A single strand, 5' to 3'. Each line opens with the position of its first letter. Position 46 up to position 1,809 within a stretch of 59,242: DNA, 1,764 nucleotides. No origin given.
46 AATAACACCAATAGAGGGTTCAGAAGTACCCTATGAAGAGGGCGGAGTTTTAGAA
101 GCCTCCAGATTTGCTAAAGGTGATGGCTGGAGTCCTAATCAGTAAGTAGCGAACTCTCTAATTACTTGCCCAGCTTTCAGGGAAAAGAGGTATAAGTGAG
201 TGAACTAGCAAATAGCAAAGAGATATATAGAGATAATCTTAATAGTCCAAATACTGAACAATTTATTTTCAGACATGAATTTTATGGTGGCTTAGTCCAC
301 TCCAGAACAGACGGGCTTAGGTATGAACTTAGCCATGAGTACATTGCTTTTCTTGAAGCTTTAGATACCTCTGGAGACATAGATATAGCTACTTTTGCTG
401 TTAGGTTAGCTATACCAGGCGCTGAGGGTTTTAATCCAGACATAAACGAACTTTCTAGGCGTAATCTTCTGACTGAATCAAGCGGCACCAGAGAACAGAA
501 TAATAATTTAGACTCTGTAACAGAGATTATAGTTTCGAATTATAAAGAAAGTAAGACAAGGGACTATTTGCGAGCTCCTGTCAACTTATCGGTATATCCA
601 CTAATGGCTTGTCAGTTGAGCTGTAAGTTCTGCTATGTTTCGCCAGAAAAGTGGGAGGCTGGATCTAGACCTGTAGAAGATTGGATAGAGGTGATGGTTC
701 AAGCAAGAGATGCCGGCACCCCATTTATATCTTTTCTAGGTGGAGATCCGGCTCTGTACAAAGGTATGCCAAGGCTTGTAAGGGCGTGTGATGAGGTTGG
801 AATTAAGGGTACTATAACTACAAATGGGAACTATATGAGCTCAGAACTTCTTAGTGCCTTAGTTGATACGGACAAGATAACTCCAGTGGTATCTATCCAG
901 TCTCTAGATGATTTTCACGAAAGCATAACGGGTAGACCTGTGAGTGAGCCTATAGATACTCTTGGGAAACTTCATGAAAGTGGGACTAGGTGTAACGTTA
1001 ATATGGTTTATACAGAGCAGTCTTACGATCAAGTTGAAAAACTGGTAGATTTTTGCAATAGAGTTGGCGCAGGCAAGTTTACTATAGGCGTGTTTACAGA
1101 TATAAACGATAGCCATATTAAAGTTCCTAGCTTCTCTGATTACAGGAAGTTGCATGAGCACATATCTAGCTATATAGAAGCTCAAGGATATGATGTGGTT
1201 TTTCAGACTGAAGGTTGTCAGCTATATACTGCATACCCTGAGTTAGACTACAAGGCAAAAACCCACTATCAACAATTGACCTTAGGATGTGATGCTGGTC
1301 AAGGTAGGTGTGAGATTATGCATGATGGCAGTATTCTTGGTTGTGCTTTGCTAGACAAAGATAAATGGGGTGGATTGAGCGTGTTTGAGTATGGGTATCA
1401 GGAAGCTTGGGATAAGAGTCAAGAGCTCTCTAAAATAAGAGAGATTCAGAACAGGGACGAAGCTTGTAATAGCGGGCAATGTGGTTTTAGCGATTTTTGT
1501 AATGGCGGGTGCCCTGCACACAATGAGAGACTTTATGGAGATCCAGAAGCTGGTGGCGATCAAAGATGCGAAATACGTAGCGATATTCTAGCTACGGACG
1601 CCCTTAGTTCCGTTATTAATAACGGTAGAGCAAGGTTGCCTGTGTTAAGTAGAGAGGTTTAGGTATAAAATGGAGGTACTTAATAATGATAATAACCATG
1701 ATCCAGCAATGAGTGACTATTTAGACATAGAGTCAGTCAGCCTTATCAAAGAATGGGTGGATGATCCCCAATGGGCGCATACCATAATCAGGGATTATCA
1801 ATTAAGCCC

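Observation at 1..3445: RiPP-like cassette at the contig edge: KxxxW precursor + radical SAM/SPASM maturase + PEP-synthase-like phosphotransferase, bounded by tRNA-His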

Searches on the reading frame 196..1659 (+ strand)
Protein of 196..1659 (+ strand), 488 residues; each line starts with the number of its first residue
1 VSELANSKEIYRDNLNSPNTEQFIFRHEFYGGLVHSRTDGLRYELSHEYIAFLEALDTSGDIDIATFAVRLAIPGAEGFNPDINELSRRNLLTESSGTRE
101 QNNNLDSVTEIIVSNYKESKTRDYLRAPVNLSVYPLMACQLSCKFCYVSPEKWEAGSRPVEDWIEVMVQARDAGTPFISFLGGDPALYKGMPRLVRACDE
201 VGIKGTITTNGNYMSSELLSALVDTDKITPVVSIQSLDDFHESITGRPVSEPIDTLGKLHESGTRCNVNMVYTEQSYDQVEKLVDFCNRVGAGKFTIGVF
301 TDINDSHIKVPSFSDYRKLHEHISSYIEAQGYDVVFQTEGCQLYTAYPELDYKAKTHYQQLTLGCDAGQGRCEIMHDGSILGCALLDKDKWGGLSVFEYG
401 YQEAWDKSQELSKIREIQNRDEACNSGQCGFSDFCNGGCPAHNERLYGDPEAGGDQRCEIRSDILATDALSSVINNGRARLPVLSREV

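Call 4: search_protein_families(library=pfam, proteins=[window:196-1659:+], max_evalue=0.1)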
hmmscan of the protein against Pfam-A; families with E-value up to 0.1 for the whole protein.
window:196-1659:+ (488 aa): 3 families
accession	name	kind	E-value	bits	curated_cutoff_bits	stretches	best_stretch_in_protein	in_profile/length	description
PF04055.27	Radical_SAM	-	1.3e-19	71.4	29.5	1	138-287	6-166/166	Radical SAM superfamily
PF13353.11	Fer4_12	-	0.015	16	22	1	136-221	12-100/137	4Fe-4S single cluster domain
PF13186.11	SPASM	-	0.082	13.6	21.5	0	365-429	1-66/67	Iron-sulfur cluster-binding domain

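Call 5: search_protein_families(library=ncbifam, proteins=[window:196-1659:+], max_evalue=0.1)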
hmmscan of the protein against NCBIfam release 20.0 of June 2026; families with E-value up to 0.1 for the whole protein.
window:196-1659:+ (488 aa): 52 families (the best 25 are shown)
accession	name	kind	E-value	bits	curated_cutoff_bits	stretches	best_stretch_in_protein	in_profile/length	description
TIGR04080.1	rSAM_pep_cyc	equivalog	8.6e-67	225.7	500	1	21-458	6-438/440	KxxxW cyclic peptide radical SAM maturase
TIGR04545.1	rSAM_ahbD_hemeb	equivalog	4.9e-19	69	500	1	137-449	8-327/339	heme b synthase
TIGR03913.1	rad_SAM_trio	equivalog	7.2e-19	67.5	591.75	1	128-469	18-363/477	GDL motif peptide-associated radical SAM/SPASM maturase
TIGR04055.1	rSAM_NirJ2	equivalog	1.1e-17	64.6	500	1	138-443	9-307/326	putative heme d1 biosynthesis radical SAM protein NirJ2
TIGR04403.1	rSAM_skfB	equivalog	1.5e-17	63.5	300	1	128-300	103-277/402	sporulation killing factor system radical SAM maturase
TIGR02109.1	PQQ_syn_pqqE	equivalog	3.3e-17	62.4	381.35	1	127-458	5-330/358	pyrroloquinoline quinone biosynthesis protein PqqE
NF050035.1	rSAM_WgK_link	exception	1.1e-16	60.8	650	2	353-448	257-352/367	radical SAM/SPASM peptide maturase WgkB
NF045574.1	sacti_mat_StsB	exception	6.9e-14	51.5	625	1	101-289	66-258/466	StsB family radical SAM/SPASM domain sactipeptide maturase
TIGR03962.1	mycofact_rSAM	equivalog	1e-13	51.2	265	1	123-458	6-331/339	mycofactocin radical SAM maturase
NF038283.1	viperin_w_prok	equivalog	1.2e-13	50.9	180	1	136-324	9-218/281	viperin family antiviral radical SAM protein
TIGR04340.1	rSAM_ACGX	hypoth_equivalog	1.7e-13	50.5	400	1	138-444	12-324/341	radical SAM/SPASM domain protein, ACGX system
TIGR04347.1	pseudo_SAM_Halo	equivalog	1.3e-12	47.7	525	1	136-296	45-208/390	TIGR04347 family pseudo-SAM/SPASM protein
TIGR04133.1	rSAM_w_lipo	hypoth_equivalog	3.3e-11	42.7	425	1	137-438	32-330/350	TIGR04133 family radical SAM/SPASM protein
TIGR04053.2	TIGR04053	equivalog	4.3e-11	42.7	395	1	137-296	16-182/366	TIGR04053 family radical SAM/SPASM domain-containing protein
TIGR02668.1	moaA_archaeal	equivalog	5.8e-11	41.9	325.25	1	136-328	17-211/303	GTP 3',8-cyclase MoaA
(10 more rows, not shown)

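Call 6: find_encoding_contigs(protein=window:196-1659:+, flank=10000, max_places=10)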
Protein window:196-1659:+ (488 aa): 1 contig read that carries it; 1 place shown.
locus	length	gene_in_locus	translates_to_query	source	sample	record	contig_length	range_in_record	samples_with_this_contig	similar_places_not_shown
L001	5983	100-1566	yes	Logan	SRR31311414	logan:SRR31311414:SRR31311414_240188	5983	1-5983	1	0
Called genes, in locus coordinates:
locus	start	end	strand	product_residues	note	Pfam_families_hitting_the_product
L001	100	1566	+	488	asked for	PF04055:Radical_SAM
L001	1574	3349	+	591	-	PF01326:PPDK_N, PF00391:PEP-utilizers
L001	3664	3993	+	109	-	PF02325:CCB3_YggT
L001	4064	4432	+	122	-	-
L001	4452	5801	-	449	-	PF00275:EPSP_synthase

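Call 9: find_homologous_proteins(query=window:196-1659:+, max_evalue=1e-10)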
Query window:196-1659:+ (488 aa): 25 proteins with E <= 1e-10 among 7244 candidates.
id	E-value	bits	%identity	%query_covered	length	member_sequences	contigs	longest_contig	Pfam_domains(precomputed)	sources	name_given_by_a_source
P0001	0.0e+0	1136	100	100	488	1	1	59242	PF04055.28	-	-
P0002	2.5e-181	622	56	96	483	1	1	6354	PF04055.28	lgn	-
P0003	3.4e-164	565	51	95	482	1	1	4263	PF04055.28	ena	-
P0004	1.1e-143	498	48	96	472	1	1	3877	PF04055.28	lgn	-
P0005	6.8e-135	469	49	92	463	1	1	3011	PF13186.12,PF04055.28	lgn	-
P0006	1.2e-134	468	50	91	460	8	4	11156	PF13186.12,PF04055.28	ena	-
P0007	6.5e-117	409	42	96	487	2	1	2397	PF04055.28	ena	-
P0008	2.4e-112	394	41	91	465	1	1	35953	PF04055.28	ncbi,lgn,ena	-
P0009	7.3e-106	373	40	95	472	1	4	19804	PF13186.12,PF04055.28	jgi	jgi:KxxxW cyclic peptide radical SAM maturase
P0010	4.6e-105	370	41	91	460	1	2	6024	PF04055.28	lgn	-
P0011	6.5e-103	363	42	91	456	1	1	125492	PF04055.28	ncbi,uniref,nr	ncbi:hypothetical protein CO662_28725 [Rhizobium anhuiense]|uniref:Radical SAM core domain-containin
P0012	4.2e-99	351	40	90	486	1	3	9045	PF13186.12,PF04055.28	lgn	-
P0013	2.7e-65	239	30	90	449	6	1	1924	PF13186.12,PF04055.28,PF13353.12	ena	-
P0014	2.1e-64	236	30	88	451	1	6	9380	PF13186.12,PF04055.28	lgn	-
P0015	4.3e-63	232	31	90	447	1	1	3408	PF13186.12,PF04055.28,PF13353.12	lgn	-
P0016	2.4e-62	229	30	89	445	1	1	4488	PF13186.12,PF04055.28,PF13353.12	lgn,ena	-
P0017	7.1e-52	195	27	90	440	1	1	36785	PF04055.28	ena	-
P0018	2.0e-14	71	24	70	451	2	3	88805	PF13186.12,PF04055.28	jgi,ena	-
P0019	3.0e-14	71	24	64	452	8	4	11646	PF13186.12,PF04055.28,PF13353.12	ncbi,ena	-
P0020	6.9e-14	69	21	92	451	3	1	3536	PF13186.12,PF04055.28,PF13353.12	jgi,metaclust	metaclust:\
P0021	1.2e-13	69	24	70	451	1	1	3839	PF13186.12,PF04055.28,PF13353.12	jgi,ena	-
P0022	2.3e-13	68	24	63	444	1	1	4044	PF13186.12,PF04055.28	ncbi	-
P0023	3.6e-11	61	22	74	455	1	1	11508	PF13186.12,PF04055.28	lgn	-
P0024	4.1e-11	60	24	66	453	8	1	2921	PF13186.12,PF04055.28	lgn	-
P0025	5.3e-11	60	21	65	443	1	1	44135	PF13186.12,PF04055.28,PF13353.12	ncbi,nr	ncbi:MAG: radical SAM protein [Candidatus Omnitrophica bacterium]|nr:radical SAM protein [Candidatus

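Call 11: search_solved_structures(query=window:196-1659:+, max_evalue=0.001, show_alignments=1)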
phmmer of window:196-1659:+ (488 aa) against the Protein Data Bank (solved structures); distinct sequences matched with E-value up to 0.001: 7.
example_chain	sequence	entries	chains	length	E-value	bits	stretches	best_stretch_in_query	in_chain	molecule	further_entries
5v1q_A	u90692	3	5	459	2.3e-60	207.8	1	20-442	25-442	Radical SAM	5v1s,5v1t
6efn_A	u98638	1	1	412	2.7e-16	62.5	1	128-299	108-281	Sporulation killing factor maturation protein SkfB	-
6c8v_A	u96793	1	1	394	3.2e-10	42.5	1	122-460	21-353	Coenzyme PQQ synthesis protein E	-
7vob_C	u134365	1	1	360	6.6e-07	31.5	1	134-235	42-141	Cytosylglucuronate decarboxylase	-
7voc_C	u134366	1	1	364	6.7e-07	31.5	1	134-235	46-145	Cytosylglucuronate decarboxylase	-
8wm2_A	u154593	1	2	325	0.00011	24.2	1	136-236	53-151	Fe-S radical SAM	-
7wzv_A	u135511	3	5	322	0.00071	21.5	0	125-214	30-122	4Fe-4S cluster-binding domain-containing protein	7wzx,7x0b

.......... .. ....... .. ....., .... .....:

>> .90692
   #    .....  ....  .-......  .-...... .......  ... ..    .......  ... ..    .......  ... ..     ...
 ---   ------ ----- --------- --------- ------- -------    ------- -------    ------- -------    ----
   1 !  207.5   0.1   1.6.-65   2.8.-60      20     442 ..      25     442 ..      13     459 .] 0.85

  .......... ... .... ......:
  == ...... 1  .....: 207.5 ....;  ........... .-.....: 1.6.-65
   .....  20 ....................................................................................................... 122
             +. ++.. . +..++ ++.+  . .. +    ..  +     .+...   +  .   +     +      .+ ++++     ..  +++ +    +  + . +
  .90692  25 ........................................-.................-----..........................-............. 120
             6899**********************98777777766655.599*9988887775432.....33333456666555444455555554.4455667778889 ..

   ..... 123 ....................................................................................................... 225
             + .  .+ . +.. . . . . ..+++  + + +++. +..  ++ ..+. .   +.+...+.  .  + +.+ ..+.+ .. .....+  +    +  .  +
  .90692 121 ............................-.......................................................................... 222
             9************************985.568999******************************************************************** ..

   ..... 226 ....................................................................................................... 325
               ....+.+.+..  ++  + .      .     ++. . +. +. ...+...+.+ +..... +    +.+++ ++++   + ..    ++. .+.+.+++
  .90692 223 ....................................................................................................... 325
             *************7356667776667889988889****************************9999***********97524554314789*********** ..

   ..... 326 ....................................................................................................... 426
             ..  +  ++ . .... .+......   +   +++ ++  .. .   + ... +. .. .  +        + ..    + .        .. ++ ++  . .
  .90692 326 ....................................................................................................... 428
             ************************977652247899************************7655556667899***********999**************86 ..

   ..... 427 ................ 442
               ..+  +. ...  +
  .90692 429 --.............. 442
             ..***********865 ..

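Call 14: find_encoding_contigs(protein=P0002, flank=10000, max_places=3)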
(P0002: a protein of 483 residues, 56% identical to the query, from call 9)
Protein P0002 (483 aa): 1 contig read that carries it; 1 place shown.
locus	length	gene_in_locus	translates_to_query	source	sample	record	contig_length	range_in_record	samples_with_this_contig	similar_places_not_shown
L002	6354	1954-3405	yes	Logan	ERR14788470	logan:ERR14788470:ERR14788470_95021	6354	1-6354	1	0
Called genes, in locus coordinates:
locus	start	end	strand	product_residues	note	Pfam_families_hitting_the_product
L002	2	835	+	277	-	?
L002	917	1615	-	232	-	-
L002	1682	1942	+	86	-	-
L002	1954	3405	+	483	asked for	PF04055:Radical_SAM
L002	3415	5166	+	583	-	PF01326:PPDK_N, PF00391:PEP-utilizers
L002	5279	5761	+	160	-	PF00293:NUDIX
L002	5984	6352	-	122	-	?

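Call 15: find_encoding_contigs(protein=P0008, flank=10000, max_places=3)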
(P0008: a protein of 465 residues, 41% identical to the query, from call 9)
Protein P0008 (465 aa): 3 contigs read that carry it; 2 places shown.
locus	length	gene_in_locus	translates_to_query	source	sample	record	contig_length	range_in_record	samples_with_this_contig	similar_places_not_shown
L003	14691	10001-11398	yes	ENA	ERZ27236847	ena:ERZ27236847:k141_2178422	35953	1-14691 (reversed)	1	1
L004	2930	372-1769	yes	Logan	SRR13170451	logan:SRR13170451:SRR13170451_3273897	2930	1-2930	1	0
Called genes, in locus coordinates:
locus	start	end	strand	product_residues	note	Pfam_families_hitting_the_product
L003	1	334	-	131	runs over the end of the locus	-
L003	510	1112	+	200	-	PF13560:HTH_31 (weak), PF01381:HTH_3 (weak), PF12728:HTH_17 (faint)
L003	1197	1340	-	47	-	-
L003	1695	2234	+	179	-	PF13560:HTH_31, PF01381:HTH_3, PF12844:HTH_19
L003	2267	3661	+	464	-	PF14659:Phage_int_SAM_3, PF22022:Phage_int_M (faint), PF00589:Phage_integrase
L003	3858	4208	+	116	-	PF01740:STAS, PF13466:STAS_2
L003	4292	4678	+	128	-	PF13581:HATPase_c_2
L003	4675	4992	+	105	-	PF12844:HTH_19 (weak), PF13560:HTH_31, PF01381:HTH_3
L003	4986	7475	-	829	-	PF07228:SpoIIE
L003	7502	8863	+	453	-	PF04389:Peptidase_M28 (faint), PF01546:Peptidase_M20, PF07687:M20_dimer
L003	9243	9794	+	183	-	-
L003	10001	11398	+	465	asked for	PF04055:Radical_SAM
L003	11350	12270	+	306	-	PF00583:Acetyltransf_1, PF13508:Acetyltransf_7, PF13673:Acetyltransf_10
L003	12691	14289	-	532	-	-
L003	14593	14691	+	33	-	?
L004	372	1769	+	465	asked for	PF04055:Radical_SAM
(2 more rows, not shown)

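Call 16: find_encoding_contigs(protein=P0011, flank=10000, max_places=3)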
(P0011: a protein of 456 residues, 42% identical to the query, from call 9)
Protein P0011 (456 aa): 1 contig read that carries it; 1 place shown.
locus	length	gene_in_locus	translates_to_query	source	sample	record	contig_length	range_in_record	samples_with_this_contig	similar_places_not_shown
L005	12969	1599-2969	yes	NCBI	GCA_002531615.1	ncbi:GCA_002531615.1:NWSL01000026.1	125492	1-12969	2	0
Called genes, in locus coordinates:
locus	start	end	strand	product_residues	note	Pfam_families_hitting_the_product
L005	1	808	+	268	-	PF20247:DUF6602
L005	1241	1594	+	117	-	-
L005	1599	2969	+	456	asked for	PF04055:Radical_SAM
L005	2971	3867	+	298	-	PF00583:Acetyltransf_1, PF13673:Acetyltransf_10, PF13508:Acetyltransf_7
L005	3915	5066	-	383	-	PF00589:Phage_integrase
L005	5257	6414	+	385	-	PF07756:DUF1612, PF11972:HTH_13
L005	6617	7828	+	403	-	-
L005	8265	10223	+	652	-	PF13676:TIR_2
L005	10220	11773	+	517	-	-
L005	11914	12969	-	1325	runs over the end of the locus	PF20720:nSTAND3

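Call 21: find_related_loci(query=A1, collection=genome_contigs, flank=6000)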
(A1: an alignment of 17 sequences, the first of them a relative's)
Query A1 (488 aa) in genome_contigs; peptide patterns used: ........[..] (x = any residue, [..] = any of these).
54 stretches matched a pattern; 9 encode a relative of the query (tblastn E <= 1e-3); 9 distinct loci.
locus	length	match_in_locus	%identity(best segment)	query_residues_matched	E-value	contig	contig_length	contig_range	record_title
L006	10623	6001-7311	41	20-462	2e-117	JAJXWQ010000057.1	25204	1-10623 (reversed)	MAG: bacterium isolate BP5.bin90 NODE_3121_length_25204_cov_1.978426, whole genome shotgun sequence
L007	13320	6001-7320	31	22-460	7e-75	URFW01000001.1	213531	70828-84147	uncultured Tenericutes bacterium isolate UMGS957 genome assembly, contig: NODE_28_length_213531_cov_7.124294, whole geno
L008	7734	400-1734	31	11-460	1e-70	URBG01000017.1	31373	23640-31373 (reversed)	uncultured Tenericutes bacterium isolate UMGS841 genome assembly, contig: NODE_620_length_31373_cov_3.639983, whole geno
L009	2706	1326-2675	28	13-461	2e-70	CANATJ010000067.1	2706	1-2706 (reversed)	MAG TPA_asm: uncultured Firmicutes bacterium isolate SRR14836549_bin.6_metawrap_v1.3_MAG genome assembly, contig: NODE.7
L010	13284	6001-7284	30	21-448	4e-67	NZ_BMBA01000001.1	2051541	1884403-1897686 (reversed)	Clostridium zeae strain CSC2 sequence01, whole genome shotgun sequence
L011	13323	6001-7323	32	20-460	4e-78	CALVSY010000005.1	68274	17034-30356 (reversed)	MAG: uncultured Bacilli bacterium isolate BRZ_GH__bin20 genome assembly, contig: BRZ_GH__NODE_395_length_68274_cov_8.668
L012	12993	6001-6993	28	125-459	6e-51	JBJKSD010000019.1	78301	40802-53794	MAG: Bacilli bacterium isolate Bin_74 S1Ck127_793400_flag_1_multi_8.0000_len_78301, whole genome shotgun sequence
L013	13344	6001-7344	29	13-460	1e-70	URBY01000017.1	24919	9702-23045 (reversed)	uncultured Tenericutes bacterium isolate UMGS855 genome assembly, contig: NODE_1552_length_24919_cov_4.910433, whole gen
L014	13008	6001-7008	22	139-470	3e-15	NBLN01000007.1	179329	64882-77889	MAG: Desulfobacteraceae bacterium 4572_130 ex4572_130_scaffold_37, whole genome shotgun sequence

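Call 24: find_related_loci(query=A1, collection=metagenome_contigs, flank=5000)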
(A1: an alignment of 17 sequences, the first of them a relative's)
Query A1 (488 aa) in metagenome_contigs; peptide patterns used: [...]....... (x = any residue, [..] = any of these).
107 stretches matched a pattern; 28 encode a relative of the query (tblastn E <= 1e-3); 28 distinct loci.
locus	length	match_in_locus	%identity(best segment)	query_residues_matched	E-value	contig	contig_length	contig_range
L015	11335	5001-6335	31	11-460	2e-70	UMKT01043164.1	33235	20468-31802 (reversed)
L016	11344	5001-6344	28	13-460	6e-70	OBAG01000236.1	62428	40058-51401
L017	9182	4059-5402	28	13-460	6e-70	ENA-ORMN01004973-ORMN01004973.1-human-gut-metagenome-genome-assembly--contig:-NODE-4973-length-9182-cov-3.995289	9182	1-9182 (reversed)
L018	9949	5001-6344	30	13-460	2e-69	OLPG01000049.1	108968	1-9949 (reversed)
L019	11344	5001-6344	30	13-460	2e-69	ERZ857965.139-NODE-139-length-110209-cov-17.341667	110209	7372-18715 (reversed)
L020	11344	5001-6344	30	13-460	2e-69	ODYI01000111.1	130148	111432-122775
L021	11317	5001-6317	28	22-460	3e-67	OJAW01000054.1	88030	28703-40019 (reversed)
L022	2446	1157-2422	28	22-443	8e-66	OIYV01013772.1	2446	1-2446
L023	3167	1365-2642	28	23-458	6e-63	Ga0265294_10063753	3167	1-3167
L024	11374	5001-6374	30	3-464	5e-62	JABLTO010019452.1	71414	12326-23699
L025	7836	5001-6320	29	23-460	3e-61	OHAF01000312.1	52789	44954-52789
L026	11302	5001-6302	26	20-458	2e-54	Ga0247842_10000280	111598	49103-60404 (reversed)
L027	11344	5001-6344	29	13-460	2e-68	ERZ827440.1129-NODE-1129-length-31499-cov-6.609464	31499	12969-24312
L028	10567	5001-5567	32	275-460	2e-23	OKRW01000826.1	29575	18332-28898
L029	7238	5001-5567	32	275-460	3e-23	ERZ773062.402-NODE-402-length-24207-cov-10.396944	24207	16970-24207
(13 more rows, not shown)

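Call 26: find_encoding_contigs(protein=P0003, flank=8000, max_places=2)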
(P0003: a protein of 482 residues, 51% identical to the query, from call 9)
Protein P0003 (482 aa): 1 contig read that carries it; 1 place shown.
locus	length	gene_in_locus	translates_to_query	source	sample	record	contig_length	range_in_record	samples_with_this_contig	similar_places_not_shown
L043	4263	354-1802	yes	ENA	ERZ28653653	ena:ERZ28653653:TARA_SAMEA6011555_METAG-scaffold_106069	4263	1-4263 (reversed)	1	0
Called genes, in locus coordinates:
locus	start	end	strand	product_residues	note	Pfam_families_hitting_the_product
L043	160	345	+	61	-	-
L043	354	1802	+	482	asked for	PF04055:Radical_SAM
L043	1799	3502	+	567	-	PF01326:PPDK_N, PF00391:PEP-utilizers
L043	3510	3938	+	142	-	-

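Call 27: find_encoding_contigs(protein=P0004, flank=8000, max_places=2)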
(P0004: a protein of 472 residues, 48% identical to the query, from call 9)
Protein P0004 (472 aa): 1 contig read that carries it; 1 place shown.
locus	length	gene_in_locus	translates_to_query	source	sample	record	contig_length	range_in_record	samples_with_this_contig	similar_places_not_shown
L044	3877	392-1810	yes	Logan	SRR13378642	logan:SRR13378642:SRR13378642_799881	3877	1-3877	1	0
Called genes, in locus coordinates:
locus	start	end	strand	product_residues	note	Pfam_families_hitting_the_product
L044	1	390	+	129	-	?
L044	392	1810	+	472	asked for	PF04055:Radical_SAM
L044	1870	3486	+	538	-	PF01326:PPDK_N, PF00391:PEP-utilizers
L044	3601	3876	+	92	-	?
